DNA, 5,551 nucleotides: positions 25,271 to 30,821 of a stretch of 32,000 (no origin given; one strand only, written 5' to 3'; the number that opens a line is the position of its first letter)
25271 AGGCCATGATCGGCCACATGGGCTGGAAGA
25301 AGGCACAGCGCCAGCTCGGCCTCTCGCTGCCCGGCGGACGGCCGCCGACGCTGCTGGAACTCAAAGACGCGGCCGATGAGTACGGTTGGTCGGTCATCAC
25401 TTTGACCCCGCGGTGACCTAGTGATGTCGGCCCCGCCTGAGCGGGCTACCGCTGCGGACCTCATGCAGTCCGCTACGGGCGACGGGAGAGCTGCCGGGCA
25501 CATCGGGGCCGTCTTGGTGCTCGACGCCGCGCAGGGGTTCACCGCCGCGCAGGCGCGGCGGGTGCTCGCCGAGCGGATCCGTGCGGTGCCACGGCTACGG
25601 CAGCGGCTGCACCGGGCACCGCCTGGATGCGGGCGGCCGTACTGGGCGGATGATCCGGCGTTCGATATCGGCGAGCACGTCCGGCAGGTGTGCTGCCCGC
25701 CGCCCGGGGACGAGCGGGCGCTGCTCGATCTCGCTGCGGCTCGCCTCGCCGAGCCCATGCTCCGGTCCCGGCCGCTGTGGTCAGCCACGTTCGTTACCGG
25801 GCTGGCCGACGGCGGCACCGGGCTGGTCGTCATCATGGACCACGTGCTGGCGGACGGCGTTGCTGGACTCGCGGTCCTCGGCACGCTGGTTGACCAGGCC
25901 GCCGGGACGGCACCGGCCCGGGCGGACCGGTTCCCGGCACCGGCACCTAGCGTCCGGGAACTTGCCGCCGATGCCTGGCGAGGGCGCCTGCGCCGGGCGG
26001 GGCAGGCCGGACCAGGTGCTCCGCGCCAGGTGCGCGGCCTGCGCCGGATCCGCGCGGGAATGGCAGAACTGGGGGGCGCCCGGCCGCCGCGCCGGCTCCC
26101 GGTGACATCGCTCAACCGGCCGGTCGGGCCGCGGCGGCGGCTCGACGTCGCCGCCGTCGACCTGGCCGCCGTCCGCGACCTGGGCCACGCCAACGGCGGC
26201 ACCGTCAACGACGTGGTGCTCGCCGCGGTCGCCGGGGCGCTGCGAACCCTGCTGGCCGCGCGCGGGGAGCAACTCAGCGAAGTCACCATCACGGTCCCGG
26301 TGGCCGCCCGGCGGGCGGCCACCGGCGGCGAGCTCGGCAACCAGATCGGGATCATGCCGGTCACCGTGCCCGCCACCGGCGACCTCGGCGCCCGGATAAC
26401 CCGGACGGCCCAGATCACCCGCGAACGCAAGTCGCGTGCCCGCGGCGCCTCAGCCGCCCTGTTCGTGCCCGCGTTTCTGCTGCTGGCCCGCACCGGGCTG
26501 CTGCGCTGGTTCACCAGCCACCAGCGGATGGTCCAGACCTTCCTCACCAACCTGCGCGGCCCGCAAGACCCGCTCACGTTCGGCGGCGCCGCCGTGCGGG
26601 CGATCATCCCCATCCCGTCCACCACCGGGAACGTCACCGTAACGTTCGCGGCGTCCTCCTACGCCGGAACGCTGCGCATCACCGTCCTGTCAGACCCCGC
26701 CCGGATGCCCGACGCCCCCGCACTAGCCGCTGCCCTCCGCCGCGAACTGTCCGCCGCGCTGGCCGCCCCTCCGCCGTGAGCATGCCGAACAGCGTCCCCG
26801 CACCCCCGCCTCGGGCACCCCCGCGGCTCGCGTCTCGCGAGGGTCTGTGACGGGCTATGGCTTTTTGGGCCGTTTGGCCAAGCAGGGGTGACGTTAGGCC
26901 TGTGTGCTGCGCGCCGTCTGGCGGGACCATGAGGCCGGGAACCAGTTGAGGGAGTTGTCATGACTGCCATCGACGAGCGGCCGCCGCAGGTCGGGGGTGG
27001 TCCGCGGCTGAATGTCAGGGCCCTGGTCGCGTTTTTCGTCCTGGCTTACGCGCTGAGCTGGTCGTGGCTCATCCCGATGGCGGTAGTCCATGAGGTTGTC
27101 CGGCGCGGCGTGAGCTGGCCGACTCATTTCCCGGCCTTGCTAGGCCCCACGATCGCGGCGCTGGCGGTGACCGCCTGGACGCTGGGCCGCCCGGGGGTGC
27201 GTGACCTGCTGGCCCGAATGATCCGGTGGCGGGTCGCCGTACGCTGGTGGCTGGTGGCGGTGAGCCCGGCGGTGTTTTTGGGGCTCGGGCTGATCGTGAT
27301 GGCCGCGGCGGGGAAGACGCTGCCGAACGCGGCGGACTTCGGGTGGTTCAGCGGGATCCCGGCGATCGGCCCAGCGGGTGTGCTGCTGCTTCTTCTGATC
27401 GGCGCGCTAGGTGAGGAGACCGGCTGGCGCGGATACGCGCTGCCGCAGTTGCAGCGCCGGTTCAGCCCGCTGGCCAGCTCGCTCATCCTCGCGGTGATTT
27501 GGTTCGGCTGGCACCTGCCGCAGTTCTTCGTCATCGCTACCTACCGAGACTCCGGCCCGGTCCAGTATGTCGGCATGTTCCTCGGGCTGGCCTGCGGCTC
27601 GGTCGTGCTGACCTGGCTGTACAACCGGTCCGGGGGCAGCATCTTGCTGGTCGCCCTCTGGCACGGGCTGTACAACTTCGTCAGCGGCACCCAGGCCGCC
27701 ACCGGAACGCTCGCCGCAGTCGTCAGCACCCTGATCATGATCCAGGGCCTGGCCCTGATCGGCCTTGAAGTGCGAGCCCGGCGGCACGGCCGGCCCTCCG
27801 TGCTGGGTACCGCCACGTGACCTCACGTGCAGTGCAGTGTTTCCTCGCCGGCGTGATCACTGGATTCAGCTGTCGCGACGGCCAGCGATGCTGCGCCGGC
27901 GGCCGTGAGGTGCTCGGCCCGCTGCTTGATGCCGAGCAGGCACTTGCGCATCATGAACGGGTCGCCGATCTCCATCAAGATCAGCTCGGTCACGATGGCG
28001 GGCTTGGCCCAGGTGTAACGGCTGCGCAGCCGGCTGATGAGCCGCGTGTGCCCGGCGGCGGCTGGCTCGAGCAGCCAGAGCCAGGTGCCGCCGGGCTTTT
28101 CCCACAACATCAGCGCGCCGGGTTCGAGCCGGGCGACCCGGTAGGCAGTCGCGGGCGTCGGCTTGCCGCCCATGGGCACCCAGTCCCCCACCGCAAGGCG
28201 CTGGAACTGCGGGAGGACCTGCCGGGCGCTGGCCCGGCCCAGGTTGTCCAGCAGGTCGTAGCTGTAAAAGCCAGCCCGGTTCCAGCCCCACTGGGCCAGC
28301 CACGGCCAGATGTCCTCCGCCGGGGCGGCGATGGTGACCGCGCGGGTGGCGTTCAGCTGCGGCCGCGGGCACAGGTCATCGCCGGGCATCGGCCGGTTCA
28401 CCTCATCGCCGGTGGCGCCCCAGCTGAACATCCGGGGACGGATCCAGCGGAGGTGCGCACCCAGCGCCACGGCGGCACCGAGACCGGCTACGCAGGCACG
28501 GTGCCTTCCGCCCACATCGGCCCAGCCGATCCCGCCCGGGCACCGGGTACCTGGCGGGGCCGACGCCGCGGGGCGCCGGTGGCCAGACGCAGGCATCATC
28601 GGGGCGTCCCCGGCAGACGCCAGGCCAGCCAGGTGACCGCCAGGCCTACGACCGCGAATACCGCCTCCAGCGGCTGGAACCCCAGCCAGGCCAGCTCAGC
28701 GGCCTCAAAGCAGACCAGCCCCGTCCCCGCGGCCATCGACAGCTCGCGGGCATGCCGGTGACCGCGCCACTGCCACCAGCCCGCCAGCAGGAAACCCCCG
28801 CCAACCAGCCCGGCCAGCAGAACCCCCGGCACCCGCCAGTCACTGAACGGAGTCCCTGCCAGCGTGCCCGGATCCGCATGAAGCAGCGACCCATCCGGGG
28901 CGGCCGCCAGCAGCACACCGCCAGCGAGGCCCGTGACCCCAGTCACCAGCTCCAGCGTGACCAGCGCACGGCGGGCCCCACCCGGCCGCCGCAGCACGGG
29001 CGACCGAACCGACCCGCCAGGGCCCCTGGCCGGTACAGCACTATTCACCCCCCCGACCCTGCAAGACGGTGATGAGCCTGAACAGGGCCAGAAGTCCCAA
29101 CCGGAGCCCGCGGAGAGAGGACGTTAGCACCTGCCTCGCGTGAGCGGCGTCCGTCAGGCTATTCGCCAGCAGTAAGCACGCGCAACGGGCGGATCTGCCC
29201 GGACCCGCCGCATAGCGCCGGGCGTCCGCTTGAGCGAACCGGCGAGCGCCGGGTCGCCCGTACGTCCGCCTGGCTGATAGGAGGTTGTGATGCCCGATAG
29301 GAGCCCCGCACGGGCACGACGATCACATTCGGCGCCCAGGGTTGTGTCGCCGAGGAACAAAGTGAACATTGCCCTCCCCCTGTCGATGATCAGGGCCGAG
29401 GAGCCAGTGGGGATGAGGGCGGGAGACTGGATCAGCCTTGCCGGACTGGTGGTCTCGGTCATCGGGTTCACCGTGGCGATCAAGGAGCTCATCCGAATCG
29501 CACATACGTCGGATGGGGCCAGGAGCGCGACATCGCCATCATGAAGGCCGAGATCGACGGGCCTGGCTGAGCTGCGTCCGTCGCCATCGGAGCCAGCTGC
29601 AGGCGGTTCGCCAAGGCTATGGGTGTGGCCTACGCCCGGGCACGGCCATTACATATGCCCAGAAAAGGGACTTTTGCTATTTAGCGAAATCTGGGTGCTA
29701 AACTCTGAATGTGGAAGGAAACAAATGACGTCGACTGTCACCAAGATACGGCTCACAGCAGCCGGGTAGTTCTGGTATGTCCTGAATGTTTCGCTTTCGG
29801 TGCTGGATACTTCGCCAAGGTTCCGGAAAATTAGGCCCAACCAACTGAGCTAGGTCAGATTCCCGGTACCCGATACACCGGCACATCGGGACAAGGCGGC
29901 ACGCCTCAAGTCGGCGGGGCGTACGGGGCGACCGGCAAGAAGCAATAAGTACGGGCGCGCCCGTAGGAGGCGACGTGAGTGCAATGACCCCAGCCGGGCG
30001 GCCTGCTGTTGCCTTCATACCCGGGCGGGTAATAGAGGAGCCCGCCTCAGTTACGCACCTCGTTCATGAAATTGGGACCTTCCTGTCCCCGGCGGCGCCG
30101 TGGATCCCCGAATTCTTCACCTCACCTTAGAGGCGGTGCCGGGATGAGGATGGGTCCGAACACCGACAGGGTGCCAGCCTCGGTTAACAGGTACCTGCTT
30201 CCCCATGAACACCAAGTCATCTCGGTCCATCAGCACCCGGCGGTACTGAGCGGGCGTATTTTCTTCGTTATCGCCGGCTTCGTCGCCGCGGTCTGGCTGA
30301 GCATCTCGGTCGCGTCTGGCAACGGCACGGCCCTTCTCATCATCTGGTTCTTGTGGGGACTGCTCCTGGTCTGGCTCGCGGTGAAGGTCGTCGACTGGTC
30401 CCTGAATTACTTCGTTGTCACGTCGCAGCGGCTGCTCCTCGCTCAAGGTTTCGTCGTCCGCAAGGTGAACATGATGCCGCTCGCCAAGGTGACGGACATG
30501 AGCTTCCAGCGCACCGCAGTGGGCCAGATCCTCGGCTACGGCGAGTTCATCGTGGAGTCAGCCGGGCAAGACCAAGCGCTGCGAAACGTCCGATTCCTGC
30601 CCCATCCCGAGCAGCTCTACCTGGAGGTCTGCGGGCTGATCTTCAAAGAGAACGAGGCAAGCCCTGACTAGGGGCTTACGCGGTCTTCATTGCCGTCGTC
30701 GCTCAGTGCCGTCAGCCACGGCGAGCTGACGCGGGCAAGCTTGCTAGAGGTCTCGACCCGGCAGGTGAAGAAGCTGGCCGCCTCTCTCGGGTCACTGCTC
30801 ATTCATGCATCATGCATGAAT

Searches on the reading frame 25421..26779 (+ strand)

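Call 58: search_protein_families(library=pfam, proteins=[window:25421-26779:+], max_evalue=0.00001)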
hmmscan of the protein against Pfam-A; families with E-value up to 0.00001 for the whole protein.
window:25421-26779:+ (452 aa): 2 families
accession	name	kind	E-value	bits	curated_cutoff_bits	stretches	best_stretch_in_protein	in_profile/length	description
PF03007.21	WS_DGAT_cat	-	1.5e-43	150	23.6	1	12-266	4-263/263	Wax ester synthase/diacylglycerol acyltransferase catalytic domain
PF06974.18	WS_DGAT_C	-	2.6e-18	66.9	20.7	1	306-444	2-142/145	WS/DGAT C-terminal domain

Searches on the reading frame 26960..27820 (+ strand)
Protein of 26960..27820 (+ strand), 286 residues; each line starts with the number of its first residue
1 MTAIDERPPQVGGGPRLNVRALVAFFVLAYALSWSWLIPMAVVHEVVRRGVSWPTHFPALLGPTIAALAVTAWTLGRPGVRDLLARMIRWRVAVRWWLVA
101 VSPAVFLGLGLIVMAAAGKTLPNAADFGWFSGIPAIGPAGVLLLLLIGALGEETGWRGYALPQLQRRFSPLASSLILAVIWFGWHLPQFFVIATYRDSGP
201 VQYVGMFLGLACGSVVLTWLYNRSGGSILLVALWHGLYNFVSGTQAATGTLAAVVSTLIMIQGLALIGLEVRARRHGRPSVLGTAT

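Call 58: search_protein_families(library=pfam, proteins=[window:26960-27820:+], max_evalue=0.00001)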
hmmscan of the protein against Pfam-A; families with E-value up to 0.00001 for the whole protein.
window:26960-27820:+ (286 aa): 1 family
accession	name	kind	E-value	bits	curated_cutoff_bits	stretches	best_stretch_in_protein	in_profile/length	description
PF02517.21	Rce1-like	-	6.7e-17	62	22.4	1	140-241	7-93/93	Type II CAAX prenyl endopeptidase Rce1-like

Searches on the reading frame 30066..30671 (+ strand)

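Call 58: search_protein_families(library=pfam, proteins=[window:30066-30671:+], max_evalue=0.00001)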
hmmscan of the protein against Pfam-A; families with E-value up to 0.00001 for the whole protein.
window:30066-30671:+ (201 aa): 1 family
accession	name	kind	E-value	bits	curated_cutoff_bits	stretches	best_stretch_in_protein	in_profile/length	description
PF03703.20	bPH_2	-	1.2e-10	41.9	22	1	116-185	6-75/78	Bacterial PH domain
